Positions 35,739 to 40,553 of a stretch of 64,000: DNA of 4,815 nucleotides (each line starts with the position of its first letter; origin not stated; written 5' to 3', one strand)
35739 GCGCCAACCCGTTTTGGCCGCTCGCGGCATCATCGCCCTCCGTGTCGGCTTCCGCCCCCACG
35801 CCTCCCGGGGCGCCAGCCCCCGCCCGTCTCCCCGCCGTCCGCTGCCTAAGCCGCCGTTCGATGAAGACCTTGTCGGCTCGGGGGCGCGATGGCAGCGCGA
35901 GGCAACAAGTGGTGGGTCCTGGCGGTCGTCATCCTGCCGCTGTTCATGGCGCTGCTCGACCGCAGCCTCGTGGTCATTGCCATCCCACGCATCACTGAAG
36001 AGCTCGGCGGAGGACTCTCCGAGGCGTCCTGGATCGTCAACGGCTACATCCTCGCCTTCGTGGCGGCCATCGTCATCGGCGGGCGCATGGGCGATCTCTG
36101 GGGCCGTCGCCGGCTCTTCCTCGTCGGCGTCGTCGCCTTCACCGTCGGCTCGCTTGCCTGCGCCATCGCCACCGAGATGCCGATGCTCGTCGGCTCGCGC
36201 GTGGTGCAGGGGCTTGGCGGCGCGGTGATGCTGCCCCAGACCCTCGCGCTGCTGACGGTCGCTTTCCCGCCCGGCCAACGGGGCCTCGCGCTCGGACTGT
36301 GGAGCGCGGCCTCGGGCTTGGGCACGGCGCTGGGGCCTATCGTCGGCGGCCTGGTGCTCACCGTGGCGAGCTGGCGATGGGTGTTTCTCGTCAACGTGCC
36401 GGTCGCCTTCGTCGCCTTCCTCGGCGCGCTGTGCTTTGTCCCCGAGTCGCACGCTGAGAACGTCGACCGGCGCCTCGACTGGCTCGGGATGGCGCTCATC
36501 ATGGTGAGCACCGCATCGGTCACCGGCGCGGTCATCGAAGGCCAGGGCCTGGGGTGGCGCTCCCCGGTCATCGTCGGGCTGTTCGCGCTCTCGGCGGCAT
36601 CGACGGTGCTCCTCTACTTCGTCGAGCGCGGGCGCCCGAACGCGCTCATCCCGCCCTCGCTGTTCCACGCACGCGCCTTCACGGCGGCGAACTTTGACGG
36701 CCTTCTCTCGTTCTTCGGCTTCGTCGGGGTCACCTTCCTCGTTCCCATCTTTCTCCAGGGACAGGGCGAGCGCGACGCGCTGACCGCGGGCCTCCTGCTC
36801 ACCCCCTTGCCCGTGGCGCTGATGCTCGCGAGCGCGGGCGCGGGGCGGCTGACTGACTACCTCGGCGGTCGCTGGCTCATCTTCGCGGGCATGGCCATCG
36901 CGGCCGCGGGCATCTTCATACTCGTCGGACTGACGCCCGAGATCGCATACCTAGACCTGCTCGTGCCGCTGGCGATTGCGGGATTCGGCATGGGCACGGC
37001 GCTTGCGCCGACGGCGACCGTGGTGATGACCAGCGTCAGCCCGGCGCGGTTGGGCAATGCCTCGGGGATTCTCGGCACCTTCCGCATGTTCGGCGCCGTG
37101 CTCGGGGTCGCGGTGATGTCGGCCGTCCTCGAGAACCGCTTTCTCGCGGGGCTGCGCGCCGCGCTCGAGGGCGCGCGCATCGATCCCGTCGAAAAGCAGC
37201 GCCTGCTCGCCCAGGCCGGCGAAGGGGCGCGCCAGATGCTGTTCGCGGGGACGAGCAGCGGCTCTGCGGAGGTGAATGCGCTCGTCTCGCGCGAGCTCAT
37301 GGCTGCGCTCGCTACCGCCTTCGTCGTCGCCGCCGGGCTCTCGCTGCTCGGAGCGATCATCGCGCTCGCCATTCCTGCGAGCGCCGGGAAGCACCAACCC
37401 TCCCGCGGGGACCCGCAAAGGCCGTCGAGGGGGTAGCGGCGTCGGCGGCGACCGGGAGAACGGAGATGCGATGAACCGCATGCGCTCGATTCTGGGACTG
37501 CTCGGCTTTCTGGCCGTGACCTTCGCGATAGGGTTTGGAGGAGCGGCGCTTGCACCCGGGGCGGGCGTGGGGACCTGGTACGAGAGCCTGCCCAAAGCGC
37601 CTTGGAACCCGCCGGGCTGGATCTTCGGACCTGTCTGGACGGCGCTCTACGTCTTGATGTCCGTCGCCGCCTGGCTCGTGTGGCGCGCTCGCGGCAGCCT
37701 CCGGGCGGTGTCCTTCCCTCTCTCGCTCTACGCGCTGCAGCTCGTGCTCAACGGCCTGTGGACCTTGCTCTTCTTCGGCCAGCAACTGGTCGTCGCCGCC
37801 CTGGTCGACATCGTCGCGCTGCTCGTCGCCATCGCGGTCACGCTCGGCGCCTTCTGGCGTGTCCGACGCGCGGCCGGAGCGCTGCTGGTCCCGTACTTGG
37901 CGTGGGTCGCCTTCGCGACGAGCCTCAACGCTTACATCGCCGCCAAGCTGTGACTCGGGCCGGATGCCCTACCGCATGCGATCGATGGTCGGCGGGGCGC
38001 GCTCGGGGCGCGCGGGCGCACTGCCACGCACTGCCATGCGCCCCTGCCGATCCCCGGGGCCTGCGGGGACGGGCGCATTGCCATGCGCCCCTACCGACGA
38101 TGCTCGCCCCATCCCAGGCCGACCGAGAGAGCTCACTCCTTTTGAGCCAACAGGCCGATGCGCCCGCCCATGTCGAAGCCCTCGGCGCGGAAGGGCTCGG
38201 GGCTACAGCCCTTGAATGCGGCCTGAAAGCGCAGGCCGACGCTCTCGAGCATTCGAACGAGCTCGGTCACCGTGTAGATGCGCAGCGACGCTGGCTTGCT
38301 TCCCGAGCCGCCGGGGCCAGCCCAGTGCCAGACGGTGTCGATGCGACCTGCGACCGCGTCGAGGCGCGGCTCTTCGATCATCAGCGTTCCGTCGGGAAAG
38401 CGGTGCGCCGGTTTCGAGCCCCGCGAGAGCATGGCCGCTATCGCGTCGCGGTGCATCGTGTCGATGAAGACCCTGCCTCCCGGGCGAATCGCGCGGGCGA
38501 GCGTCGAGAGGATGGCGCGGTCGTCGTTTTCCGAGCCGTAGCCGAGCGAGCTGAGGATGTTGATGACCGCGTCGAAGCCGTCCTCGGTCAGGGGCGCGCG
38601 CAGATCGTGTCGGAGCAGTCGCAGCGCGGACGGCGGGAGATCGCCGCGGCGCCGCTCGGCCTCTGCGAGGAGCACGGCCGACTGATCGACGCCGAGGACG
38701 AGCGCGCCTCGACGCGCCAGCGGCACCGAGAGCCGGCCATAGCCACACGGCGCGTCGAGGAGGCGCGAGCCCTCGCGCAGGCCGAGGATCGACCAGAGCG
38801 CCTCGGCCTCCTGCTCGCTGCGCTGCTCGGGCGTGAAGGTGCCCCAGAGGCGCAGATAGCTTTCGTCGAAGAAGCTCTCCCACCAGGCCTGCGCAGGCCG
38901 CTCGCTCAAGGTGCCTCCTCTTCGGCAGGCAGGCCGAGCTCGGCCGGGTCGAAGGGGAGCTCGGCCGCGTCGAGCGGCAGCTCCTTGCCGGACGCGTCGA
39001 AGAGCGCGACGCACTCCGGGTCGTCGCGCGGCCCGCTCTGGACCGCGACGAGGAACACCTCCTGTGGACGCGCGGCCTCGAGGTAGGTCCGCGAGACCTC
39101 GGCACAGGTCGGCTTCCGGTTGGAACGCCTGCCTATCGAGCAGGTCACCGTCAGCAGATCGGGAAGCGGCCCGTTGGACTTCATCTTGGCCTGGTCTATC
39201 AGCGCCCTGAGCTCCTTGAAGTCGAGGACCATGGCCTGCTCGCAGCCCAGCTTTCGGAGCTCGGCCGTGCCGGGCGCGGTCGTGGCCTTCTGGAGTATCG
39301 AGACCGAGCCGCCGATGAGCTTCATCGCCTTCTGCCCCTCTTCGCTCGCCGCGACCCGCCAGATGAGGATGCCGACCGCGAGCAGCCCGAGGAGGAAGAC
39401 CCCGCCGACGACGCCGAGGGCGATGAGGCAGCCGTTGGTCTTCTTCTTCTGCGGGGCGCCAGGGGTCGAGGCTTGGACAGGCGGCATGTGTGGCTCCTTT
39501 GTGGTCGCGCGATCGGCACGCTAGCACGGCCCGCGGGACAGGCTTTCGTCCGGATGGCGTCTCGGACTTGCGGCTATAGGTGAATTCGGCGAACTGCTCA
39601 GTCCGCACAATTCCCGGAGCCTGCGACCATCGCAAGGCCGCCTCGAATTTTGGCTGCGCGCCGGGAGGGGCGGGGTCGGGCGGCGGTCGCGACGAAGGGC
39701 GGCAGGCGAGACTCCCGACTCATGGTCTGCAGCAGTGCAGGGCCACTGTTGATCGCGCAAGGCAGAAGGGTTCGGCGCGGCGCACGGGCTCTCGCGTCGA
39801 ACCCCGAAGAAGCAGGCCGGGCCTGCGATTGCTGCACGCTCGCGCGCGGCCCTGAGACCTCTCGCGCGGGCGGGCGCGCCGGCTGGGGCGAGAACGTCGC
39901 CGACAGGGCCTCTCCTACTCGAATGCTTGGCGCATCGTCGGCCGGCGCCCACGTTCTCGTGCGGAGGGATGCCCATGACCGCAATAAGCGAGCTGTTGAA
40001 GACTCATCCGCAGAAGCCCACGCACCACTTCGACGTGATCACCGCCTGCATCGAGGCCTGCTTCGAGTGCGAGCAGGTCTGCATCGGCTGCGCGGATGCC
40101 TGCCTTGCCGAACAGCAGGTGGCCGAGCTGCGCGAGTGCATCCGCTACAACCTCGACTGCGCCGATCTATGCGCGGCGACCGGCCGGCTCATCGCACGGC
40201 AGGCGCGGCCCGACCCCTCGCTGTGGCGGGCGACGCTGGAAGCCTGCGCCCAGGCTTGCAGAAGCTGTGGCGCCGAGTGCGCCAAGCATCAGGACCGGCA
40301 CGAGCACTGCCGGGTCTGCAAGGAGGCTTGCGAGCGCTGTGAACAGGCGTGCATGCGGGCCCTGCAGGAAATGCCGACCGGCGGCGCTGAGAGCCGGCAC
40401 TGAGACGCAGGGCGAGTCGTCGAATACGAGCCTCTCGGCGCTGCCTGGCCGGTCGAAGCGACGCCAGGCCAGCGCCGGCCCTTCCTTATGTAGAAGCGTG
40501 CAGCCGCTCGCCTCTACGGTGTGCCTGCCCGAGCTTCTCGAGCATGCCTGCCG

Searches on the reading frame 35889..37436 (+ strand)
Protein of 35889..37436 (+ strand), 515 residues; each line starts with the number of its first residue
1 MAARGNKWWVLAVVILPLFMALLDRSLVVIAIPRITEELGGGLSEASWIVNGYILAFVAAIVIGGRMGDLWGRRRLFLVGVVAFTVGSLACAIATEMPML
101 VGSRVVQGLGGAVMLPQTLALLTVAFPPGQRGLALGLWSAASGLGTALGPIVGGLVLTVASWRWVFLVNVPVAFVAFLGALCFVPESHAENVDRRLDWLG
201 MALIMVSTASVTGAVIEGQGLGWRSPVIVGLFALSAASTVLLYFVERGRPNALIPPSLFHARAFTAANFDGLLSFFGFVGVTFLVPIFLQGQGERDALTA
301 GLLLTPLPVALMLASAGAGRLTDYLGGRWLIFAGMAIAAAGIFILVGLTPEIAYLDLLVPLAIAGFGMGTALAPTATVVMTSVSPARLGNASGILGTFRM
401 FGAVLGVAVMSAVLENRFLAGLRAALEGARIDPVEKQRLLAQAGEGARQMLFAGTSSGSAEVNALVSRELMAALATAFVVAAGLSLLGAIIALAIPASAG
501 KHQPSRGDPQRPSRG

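Call 43: search_protein_families(library=pfam, proteins=[window:35889-37436:+], max_evalue=0.01)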
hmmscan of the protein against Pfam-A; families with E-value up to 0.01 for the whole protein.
window:35889-37436:+ (515 aa): 3 families
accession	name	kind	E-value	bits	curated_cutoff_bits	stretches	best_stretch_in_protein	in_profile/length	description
PF07690.21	MFS_1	-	6.5e-54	183.6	33.4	1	18-406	5-346/347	Major Facilitator Superfamily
PF00083.30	Sugar_tr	-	4e-11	42.9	22.3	1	46-187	48-194/452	Sugar (and other) transporter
PF05977.19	MFS_3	-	0.00045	19.2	27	1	62-188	63-193/524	Transmembrane secretion effector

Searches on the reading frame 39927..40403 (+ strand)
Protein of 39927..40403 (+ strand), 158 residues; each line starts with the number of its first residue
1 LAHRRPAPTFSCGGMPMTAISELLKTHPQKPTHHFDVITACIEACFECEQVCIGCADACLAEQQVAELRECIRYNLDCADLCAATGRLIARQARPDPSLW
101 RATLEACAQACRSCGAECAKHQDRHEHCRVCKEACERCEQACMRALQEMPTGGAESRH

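Call 43: search_protein_families(library=pfam, proteins=[window:39927-40403:+], max_evalue=0.01)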
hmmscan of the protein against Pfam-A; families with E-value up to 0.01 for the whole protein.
window:39927-40403:+ (158 aa): 1 family
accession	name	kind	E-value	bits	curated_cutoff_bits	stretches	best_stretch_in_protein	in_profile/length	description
PF03860.21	DUF326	-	2.1e-06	27.9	20.4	1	104-121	4-21/21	Domain of Unknown Function (DUF326)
